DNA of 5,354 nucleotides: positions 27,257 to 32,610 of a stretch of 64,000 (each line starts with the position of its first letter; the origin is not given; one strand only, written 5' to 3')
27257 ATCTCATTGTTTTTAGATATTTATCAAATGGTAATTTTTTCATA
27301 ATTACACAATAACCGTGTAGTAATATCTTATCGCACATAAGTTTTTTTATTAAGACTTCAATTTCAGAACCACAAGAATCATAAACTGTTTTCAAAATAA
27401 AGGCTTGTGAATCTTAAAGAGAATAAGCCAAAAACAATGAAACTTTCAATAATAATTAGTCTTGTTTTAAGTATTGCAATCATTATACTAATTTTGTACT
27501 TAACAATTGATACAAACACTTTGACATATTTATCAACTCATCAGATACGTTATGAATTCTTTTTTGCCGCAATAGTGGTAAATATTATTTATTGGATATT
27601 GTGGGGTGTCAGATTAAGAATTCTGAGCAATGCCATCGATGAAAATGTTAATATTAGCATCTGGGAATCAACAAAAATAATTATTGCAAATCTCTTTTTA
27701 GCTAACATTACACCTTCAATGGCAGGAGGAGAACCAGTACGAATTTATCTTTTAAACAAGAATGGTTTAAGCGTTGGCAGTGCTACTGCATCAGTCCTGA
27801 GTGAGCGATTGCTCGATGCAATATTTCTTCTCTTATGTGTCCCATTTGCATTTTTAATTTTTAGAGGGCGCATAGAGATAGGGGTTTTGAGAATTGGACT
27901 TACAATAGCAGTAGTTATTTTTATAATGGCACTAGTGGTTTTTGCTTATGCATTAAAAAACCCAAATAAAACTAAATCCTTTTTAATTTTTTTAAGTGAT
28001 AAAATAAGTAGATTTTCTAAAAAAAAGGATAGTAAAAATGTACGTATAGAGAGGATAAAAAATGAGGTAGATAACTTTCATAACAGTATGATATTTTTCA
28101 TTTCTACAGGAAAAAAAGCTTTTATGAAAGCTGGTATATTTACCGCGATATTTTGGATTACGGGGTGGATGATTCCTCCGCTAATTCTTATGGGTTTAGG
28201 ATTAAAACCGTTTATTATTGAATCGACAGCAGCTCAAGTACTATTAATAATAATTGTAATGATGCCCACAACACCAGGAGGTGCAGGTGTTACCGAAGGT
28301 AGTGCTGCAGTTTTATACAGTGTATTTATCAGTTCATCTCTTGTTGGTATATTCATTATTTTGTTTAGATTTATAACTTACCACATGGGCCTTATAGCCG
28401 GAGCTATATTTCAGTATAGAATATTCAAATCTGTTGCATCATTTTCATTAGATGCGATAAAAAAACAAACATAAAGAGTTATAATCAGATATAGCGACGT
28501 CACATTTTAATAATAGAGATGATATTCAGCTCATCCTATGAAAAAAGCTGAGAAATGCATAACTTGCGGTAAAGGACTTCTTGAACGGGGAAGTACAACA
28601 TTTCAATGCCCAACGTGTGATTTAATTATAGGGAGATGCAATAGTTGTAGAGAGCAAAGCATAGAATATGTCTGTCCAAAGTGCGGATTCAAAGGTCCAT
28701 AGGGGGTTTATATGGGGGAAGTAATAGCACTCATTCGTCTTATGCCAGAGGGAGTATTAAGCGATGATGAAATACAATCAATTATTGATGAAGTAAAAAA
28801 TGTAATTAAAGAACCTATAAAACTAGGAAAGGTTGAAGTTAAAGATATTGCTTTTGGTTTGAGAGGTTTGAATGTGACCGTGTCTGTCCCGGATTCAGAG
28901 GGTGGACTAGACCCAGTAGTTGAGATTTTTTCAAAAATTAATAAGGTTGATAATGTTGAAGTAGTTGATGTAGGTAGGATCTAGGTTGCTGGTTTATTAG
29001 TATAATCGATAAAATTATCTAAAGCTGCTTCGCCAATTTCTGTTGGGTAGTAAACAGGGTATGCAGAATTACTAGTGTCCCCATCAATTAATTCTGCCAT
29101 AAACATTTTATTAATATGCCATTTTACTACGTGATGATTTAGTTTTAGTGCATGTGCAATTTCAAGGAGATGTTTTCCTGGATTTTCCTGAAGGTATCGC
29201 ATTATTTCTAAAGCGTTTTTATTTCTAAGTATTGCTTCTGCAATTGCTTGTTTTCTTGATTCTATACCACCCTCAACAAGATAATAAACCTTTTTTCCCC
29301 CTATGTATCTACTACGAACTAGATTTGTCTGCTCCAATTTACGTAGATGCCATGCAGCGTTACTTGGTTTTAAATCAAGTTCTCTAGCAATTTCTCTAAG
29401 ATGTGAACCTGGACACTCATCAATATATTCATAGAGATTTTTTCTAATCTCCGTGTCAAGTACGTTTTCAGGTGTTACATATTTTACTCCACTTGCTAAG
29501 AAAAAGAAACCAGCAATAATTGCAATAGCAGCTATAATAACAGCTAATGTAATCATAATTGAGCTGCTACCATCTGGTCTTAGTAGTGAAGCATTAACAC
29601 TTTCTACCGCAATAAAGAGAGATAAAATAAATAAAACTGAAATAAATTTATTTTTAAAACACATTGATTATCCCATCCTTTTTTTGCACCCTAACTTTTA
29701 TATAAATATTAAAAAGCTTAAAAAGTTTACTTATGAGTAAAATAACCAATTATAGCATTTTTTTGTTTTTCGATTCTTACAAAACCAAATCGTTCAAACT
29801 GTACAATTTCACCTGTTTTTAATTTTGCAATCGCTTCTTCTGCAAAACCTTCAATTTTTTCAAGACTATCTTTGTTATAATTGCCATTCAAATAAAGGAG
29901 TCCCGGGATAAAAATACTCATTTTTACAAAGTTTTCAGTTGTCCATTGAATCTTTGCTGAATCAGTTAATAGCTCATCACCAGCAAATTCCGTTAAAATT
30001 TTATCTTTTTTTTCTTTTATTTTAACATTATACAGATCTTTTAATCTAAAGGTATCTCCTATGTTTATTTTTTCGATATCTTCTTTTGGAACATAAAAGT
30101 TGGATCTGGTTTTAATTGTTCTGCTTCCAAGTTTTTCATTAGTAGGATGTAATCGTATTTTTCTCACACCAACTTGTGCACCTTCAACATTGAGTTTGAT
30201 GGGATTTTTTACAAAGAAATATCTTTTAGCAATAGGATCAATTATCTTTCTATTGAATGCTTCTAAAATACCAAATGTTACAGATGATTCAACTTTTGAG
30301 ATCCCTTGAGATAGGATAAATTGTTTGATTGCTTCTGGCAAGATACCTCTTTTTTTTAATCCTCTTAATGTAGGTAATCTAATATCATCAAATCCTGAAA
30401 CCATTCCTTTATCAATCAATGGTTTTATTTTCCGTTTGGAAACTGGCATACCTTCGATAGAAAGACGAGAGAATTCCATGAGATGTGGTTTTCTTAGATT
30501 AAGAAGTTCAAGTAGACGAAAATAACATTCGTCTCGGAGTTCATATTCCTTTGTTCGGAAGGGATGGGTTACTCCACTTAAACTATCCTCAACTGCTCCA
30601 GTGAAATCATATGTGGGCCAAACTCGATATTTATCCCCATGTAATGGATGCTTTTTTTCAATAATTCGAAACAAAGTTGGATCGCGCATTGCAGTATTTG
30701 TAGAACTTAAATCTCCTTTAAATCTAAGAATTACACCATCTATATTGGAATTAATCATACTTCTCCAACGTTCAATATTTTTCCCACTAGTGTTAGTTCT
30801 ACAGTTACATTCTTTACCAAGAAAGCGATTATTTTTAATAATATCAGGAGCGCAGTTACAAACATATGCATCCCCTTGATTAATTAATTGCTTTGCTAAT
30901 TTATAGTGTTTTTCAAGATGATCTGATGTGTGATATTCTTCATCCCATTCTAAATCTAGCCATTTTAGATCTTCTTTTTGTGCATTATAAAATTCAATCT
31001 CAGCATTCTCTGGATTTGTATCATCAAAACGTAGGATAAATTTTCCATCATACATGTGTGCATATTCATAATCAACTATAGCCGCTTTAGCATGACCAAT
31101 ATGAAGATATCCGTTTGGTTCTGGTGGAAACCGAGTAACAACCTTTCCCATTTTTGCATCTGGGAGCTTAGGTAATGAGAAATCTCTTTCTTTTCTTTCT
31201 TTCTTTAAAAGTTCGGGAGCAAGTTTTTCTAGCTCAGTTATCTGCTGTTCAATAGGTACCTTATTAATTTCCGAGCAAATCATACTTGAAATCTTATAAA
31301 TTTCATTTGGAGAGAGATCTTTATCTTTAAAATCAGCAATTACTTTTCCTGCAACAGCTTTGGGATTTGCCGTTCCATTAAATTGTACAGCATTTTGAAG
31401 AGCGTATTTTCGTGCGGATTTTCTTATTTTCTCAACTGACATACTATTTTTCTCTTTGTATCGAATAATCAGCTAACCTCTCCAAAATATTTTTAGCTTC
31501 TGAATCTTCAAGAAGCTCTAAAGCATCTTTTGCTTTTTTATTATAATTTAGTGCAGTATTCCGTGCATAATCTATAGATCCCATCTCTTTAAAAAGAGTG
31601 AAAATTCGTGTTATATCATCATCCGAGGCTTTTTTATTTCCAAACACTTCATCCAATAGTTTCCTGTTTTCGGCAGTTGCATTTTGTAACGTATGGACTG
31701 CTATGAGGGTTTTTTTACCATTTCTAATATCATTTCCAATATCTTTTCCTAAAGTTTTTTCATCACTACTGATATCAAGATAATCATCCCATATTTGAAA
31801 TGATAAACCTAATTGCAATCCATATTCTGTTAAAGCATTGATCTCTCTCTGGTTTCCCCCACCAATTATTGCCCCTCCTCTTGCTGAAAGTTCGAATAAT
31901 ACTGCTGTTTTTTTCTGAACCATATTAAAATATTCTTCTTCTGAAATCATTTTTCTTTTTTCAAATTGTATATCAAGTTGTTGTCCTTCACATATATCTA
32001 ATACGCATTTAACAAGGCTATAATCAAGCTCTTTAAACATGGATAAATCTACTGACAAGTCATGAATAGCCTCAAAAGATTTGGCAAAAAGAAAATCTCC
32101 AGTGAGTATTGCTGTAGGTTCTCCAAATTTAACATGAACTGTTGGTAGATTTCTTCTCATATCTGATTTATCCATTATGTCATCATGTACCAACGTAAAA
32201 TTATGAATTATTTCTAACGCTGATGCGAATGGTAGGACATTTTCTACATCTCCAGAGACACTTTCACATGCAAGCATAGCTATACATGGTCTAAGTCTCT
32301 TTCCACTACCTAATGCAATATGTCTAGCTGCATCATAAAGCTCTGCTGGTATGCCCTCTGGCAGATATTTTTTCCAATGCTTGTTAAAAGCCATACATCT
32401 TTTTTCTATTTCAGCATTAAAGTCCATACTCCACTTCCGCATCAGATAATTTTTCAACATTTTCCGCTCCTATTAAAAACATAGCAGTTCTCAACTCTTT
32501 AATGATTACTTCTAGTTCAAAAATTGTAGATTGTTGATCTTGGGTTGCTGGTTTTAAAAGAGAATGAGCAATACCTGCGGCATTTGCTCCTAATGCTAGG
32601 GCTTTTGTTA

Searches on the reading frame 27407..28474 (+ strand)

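Call 52: search_protein_families(library=pfam, proteins=[window:27407-28474:+], max_evalue=0.001)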
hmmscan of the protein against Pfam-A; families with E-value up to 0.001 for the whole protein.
window:27407-28474:+ (355 aa): 1 family
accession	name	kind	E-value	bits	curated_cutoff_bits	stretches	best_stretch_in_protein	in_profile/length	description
PF03706.18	LPG_synthase_TM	-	1.1e-49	170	33.4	1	20-332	2-302/302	Lysylphosphatidylglycerol synthase TM region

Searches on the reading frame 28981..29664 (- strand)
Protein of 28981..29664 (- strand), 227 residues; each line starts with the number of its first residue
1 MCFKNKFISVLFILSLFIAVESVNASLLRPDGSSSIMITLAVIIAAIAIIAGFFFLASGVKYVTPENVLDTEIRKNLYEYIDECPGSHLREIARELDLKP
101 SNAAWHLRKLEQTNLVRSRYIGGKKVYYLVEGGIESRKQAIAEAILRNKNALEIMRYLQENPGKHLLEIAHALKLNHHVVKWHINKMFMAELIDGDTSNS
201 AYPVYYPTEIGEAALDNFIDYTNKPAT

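Call 13: search_protein_families(library=pfam, proteins=[window:28981-29664:-], max_evalue=0.001)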
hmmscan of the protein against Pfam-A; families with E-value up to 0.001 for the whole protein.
window:28981-29664:- (227 aa): 7 families
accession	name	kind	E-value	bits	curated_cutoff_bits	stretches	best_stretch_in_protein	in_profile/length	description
PF24266.1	HTH_HVO_0163_N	-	6.3e-17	61.8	31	2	71-129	1-59/70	HVO_0163, N-terminal HTH domain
PF13412.12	HTH_24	-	1e-15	57.5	21.9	2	72-117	3-48/48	Winged helix-turn-helix DNA-binding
PF12840.13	HTH_20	-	6.3e-11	42.5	27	1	91-119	23-51/51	Helix-turn-helix domain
PF01022.26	HTH_5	-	1.1e-07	32.1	22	0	90-118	19-47/47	Bacterial regulatory protein, arsR family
PF09339.16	HTH_IclR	-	6.7e-07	29.4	22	0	79-118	10-50/52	IclR helix-turn-helix domain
PF01047.28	MarR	-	0.00015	22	24.6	0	88-118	19-49/59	MarR family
PF25212.1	HVO_A0114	-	0.00021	21.4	27.6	0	74-125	24-75/84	HVO_A0114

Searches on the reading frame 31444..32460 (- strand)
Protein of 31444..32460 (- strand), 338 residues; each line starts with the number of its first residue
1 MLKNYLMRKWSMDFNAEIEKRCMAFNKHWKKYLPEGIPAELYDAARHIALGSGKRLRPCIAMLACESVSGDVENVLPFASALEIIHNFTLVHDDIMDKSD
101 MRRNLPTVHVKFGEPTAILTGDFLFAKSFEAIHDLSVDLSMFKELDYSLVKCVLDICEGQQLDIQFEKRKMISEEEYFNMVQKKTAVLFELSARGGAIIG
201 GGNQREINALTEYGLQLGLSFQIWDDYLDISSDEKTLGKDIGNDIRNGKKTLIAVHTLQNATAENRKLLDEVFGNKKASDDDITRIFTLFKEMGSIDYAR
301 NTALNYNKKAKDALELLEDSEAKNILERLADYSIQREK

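Call 13: search_protein_families(library=pfam, proteins=[window:31444-32460:-], max_evalue=0.001)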
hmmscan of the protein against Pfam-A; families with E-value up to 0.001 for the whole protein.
window:31444-32460:- (338 aa): 1 family
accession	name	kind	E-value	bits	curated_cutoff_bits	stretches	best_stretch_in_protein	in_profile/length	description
PF00348.22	polyprenyl_synt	-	1.8e-75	253.8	27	1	40-288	3-249/251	Polyprenyl synthetase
